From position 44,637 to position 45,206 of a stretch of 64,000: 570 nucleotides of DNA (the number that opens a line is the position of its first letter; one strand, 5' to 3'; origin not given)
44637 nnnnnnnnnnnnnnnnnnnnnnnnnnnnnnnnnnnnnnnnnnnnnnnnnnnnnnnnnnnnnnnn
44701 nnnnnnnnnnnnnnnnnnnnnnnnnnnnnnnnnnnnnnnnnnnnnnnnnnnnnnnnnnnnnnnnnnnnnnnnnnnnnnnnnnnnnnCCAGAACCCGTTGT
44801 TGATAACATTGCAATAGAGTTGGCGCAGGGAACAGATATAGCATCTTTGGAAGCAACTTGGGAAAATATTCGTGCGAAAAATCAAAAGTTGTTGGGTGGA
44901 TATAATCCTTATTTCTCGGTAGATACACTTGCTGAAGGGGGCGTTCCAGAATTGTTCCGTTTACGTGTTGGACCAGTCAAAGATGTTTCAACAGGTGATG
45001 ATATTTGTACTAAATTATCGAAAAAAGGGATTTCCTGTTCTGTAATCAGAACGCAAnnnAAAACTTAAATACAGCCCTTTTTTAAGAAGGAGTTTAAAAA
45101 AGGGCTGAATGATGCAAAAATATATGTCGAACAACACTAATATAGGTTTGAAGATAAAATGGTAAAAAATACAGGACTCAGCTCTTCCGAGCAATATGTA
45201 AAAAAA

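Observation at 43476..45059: VirB9-like protein nearly twice normal size with a C-terminal SPOR (septal peptidoglycan-binding) domain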

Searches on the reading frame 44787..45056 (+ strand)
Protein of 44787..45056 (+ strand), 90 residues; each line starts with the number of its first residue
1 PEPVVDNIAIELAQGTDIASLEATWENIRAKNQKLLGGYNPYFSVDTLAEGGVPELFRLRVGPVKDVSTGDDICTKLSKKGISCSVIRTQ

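Call 15: search_solved_structures(query=A2, max_evalue=10, show_alignments=3)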
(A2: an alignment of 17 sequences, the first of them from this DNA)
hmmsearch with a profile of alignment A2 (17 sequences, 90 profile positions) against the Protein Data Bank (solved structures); distinct sequences matched with E-value up to 10: 2.
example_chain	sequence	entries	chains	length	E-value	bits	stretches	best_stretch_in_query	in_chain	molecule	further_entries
1x60_A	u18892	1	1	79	0.22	14.8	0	55-87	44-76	Sporulation-specific N-acetylmuramoyl-L-alanine amidase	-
7t2r_D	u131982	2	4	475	0.29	14.4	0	14-64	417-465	NiFe hydrogenase large subunit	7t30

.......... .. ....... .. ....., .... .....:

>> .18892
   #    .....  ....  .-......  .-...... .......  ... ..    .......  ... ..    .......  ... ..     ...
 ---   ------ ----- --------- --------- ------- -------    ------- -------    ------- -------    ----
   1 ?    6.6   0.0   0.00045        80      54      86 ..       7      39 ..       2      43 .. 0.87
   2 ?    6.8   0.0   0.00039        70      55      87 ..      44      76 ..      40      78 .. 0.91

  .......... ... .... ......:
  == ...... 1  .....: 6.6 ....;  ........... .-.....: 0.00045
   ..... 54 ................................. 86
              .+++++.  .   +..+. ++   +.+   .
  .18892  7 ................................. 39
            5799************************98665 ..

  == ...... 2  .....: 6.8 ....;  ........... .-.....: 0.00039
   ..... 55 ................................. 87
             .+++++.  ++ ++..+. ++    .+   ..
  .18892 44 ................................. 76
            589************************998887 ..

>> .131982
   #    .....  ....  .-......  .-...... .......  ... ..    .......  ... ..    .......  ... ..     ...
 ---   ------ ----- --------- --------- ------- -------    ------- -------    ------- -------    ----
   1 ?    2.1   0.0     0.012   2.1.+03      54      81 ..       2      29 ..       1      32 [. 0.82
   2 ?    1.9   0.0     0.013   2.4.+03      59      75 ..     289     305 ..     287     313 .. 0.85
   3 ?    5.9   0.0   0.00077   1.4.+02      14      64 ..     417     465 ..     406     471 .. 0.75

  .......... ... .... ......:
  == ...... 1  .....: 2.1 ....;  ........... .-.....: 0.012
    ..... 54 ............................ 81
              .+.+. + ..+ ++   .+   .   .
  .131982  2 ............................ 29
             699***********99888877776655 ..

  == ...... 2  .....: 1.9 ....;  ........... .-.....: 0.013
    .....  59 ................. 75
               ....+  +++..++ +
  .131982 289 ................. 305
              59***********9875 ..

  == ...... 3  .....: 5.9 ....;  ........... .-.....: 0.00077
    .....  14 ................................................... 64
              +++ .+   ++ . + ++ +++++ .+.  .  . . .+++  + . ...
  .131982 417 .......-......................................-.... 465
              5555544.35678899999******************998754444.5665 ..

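Call 35: predict_structure(alignment_id=A2)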
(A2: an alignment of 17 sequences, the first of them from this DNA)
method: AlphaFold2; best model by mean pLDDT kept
length: 90 residues; sequences in the alignment: 17
mean_pLDDT: 84.8   pTM: 0.71
mean pLDDT of the five models: 84.8, 84.4, 83.9, 83.2, 82.8
residues with pLDDT >= 90: 50; 70-90: 26; 50-70: 11; < 50: 3
segments of 3 or more residues with pLDDT < 50: 1-3
pLDDT, mean of each block of 10 residues (from residue 1): 64 92 93 88 77 79 90 92 88
secondary structure, 60 per line:
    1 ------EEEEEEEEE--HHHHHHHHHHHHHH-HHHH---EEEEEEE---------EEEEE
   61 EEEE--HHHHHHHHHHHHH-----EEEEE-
elements in order: E7-15 H18-31 H33-36 E40-46 E56-64 H67-79 E85-89

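Call 37: fold_search(model_id=the predicted structure, library=pdb)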
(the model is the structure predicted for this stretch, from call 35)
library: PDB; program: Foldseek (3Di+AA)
matches with E <= 10: 1155; with E <= 0.001: 0
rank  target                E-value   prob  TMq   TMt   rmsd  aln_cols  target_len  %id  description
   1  1x60_MODEL_1_A        1.2e-03  1.00  0.58  0.66   4.9        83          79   16  Solution structure of the peptidoglycan binding domain of B. subtilis cell wall lytic enzyme CwlC (released 2005-08-09)
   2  6i09_A                4.5e-03  1.00  0.65  0.74   2.8        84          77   12  Crystal structure of RlpA SPOR domain from Pseudomonas aeruginosa in complex with denuded glycan obtained by soaking (released 2019-11-13)
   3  2bvz                  5.4e-03  0.94  0.36  0.34   7.0        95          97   19  Mutant of the Ribosomal Protein S6 (released 2005-10-26)
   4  6zu5_SU0              8.3e-03  0.98  0.42  0.40   9.7        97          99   13  Structure of the Paranosema locustae ribosome in complex with Lso2 (released 2020-11-04)
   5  6ztg_MODEL_1_A        8.9e-03  0.99  0.48  0.26   7.4        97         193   22  Spor protein DedD (released 2020-11-11)
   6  6i05                  9.5e-03  1.00  0.62  0.72   3.1        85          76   14  Crystal structure of RlpA SPOR domain from Pseudomonas aeruginosa (released 2019-11-13)
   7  2bxj_A                1.3e-02  0.97  0.44  0.41   6.4        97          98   15  Double Mutant of the Ribosomal Protein S6 (released 2005-10-26)
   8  4v8i_CF               1.6e-02  0.90  0.39  0.36   6.6        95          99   18  Crystal structure of YfiA bound to the 70S ribosome. (released 2014-07-09)
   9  1ris                  1.6e-02  0.87  0.37  0.35   7.1        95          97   18  CRYSTAL STRUCTURE OF THE RIBOSOMAL PROTEIN S6 FROM THERMUS THERMOPHILUS (released 1994-09-30)
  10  6wi5_A                1.8e-02  0.92  0.38  0.38   5.9        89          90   11  De novo designed protein Foldit4 (released 2020-04-22)
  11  3n5f_A                1.9e-02  0.44  0.27  0.10   8.7       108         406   13  Crystal Structure of L-N-carbamoylase from Geobacillus stearothermophilus CECT43 (released 2011-05-25)
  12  6i6e                  2.1e-02  0.94  0.41  0.40   5.8        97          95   14  Circular permutant of ribosomal protein S6, swap strand 1 , L10A mutant (released 2019-11-27)
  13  7c50                  2.3e-02  0.92  0.43  0.25   6.5       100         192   14  Crystal structure of a Simpl-like protein from Campylobacter jejuni (selenomethionine-incorporated protein) (released 2020-08-19)
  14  1lou                  2.3e-02  0.80  0.36  0.34   7.2        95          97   18  RIBOSOMAL PROTEIN S6 (released 1998-11-30)
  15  6i69                  2.4e-02  0.93  0.42  0.40   5.8        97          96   14  Circular permutant of ribosomal protein S6, adding 5aa to C terminal of P97-3, L10A mutant (released 2019-11-27)
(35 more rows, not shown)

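Call 47: search_protein_representatives(alignment_id=A2)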
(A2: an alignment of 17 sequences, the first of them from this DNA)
Query: 17 sequences, 90 profile positions. Proteins with E-value up to 0.001 (for the whole library): 708; up to 1e-10: 103; up to 1e-30: 10. The best 150 are listed.
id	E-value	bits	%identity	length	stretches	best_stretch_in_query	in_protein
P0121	2.7e-40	152.4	-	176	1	3-90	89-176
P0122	5.6e-39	148.2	-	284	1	3-90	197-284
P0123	1.5e-38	146.8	-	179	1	4-90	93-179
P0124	1.8e-38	146.5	-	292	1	3-90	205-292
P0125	2.6e-38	146.1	-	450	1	3-90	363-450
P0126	2.7e-38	146.0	-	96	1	6-90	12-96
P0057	2.5e-36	139.7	-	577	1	3-90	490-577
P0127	1.0e-35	137.7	-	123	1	3-90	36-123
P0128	5.9e-34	132.1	-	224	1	3-90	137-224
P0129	2.4e-32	126.9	-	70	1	21-90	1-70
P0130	1.4e-30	121.2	-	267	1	5-90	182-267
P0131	4.7e-30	119.6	-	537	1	5-90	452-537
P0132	1.7e-29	117.8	-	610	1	4-90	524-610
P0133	2.0e-29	117.5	-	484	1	3-89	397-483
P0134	6.2e-29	116.0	-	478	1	5-90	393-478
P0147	9.7e-20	86.5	-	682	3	9-87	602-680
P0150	1.1e-17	79.9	-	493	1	5-90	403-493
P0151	5.0e-17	77.8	-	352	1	13-90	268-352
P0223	1.1e-10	57.5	-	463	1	4-88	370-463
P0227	1.2e-10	57.4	-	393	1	6-90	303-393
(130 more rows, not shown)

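Call 49: search_protein_families(library=pfam, alignment_id=A3, max_evalue=0.001)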
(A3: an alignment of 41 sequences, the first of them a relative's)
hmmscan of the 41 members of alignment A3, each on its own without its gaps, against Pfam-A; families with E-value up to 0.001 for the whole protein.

A. member 1, P0147 (682 aa): 1 family
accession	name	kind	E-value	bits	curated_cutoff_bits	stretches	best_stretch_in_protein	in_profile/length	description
PF05036.18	SPOR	-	6.4e-23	81.3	21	2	600-680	4-75/76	SPOR domain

B. families by the number of members that match (of 41 scanned): 27 families (the first 25 are shown)
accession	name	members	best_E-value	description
PF05036.18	SPOR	40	5.6e-34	SPOR domain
PF12796.13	Ank_2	9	2.2e-61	Ankyrin repeats (3 copies)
PF00023.36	Ank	9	1e-33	Ankyrin repeat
PF13637.12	Ank_4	9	1.4e-28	Ankyrin repeats (many copies)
PF13606.12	Ank_3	9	1.5e-21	Ankyrin repeat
PF13857.12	Ank_5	9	1.7e-21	Ankyrin repeats (many copies)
PF24521.3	Ank_KRIT1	9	3.4e-12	KRIT1 ankyrin-repeats domain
PF03524.21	CagX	4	7.2e-18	Conjugal transfer protein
PF14559.12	TPR_19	2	9e-17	Tetratricopeptide repeat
PF00515.34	TPR_1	2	7.4e-14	Tetratricopeptide repeat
PF07719.23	TPR_2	2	7.1e-13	Tetratricopeptide repeat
PF13181.12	TPR_8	2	2e-12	Tetratricopeptide repeat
PF23914.1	TPR_CcmH_CycH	2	4.5e-12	Cytochrome c-type biogenesis protein H TPR domain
PF13428.12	TPR_14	2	4.7e-10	Tetratricopeptide repeat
PF13424.12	TPR_12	2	1.1e-09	Tetratricopeptide repeat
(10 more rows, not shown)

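Call 51: list_cluster_members(proteins=[P0223, P0227, P0151, P0150, P0134, P0133])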
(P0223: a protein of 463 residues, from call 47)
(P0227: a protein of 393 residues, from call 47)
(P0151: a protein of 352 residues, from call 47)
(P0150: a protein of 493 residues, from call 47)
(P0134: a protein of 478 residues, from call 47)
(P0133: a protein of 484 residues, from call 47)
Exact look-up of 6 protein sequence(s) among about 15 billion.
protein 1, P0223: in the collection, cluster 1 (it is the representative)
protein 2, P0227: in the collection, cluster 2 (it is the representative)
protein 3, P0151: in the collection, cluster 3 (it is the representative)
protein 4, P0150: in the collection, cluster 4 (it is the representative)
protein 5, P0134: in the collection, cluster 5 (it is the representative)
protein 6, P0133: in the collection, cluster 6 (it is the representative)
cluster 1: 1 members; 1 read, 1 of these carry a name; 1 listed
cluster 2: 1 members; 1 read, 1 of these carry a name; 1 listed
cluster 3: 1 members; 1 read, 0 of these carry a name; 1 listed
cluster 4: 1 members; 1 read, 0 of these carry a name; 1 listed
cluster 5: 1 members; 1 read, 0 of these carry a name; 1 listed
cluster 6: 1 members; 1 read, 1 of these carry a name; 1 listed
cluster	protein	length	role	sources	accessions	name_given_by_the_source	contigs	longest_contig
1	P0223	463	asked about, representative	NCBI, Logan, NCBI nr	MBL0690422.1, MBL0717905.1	MAG: TrbG/VirB9 family P-type conjugative transfer protein [Alphaproteobacteria bacterium] | TrbG/VirB9 family P-type conjugative transfer protein [Alphaproteobacteria bacterium]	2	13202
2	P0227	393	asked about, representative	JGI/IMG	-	hypothetical protein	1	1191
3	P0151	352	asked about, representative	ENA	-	-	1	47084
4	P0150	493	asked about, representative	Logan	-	-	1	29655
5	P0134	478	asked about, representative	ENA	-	-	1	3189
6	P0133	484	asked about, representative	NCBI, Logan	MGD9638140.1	MAG: TrbG/VirB9 family P-type conjugative transfer protein [Alphaproteobacteria bacterium]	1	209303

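Call 52: find_encoding_contigs(protein=P0223, flank=10000, max_places=2)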
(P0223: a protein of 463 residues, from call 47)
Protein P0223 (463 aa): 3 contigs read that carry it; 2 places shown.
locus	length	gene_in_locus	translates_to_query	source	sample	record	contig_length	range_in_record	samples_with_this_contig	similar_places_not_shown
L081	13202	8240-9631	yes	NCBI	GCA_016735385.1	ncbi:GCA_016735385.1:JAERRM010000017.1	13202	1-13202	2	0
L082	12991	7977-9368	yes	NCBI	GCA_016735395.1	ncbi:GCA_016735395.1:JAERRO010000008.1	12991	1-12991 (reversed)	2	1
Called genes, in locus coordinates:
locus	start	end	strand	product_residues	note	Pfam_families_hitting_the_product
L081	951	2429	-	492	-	PF00224:PK, PF02887:PK_C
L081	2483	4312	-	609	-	PF21710:Spt6_S1 (faint), PF00575:S1, PF23459:S1_RRP5 (faint), PF00575:S1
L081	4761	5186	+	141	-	PF12844:HTH_19 (weak), PF13560:HTH_31 (faint), PF01381:HTH_3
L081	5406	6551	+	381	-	-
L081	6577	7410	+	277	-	PF00889:EF_TS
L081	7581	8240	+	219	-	PF04335:VirB8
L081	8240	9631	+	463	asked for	PF03524:CagX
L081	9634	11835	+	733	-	-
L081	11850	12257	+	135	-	-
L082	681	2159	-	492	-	PF00224:PK, PF02887:PK_C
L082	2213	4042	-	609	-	PF21710:Spt6_S1 (faint), PF00575:S1, PF23459:S1_RRP5 (faint), PF00575:S1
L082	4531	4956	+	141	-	PF12844:HTH_19 (weak), PF13560:HTH_31 (faint), PF01381:HTH_3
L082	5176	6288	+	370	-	PF00318:Ribosomal_S2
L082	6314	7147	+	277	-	PF00889:EF_TS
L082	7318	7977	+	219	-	PF04335:VirB8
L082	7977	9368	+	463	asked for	PF03524:CagX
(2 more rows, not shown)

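Call 53: find_encoding_contigs(protein=P0151, flank=10000, max_places=2)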
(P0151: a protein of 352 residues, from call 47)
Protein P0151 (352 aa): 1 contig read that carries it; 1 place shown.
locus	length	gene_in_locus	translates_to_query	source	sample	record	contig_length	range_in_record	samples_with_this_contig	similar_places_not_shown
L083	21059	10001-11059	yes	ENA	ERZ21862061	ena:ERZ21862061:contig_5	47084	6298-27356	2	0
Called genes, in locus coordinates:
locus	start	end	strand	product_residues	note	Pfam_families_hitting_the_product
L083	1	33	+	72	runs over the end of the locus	-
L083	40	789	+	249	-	-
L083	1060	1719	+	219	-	-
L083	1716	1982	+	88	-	-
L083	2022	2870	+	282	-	-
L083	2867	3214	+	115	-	-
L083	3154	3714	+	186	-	-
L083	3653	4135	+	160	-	-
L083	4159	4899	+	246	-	-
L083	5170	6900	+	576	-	-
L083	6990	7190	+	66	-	-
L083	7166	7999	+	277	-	-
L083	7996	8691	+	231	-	-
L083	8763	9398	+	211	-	PF04335:VirB8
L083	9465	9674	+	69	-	-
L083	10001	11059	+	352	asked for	PF03524:CagX (weak)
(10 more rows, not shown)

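Call 63: search_protein_families(library=pfam, proteins=[L081:9634-11832:+, L081:11850-12254:+, L081:8240-9628:+], max_evalue=0.01)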
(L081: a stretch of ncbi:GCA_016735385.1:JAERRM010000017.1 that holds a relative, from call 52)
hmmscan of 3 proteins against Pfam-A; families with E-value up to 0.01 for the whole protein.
L081:9634-11832:+ (733 aa): 1 family
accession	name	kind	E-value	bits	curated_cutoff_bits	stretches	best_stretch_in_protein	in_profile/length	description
PF03743.19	TrbI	-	2.9e-18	66.8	35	1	406-611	1-187/188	Bacterial conjugation TrbI-like protein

L081:11850-12254:+ (135 aa): 0 families

L081:8240-9628:+ (463 aa): 2 families
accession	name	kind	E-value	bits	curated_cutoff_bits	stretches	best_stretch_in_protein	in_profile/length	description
PF03524.21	CagX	-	1.1e-17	64.9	34.2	1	55-296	4-197/198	Conjugal transfer protein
PF05036.18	SPOR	-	0.00018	22.2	21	1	422-453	35-69/76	SPOR domain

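Call 71: search_solved_structures(query=P0147, max_evalue=1, show_alignments=2)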
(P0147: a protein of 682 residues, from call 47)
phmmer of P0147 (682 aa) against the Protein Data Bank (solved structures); distinct sequences matched with E-value up to 1: 0.
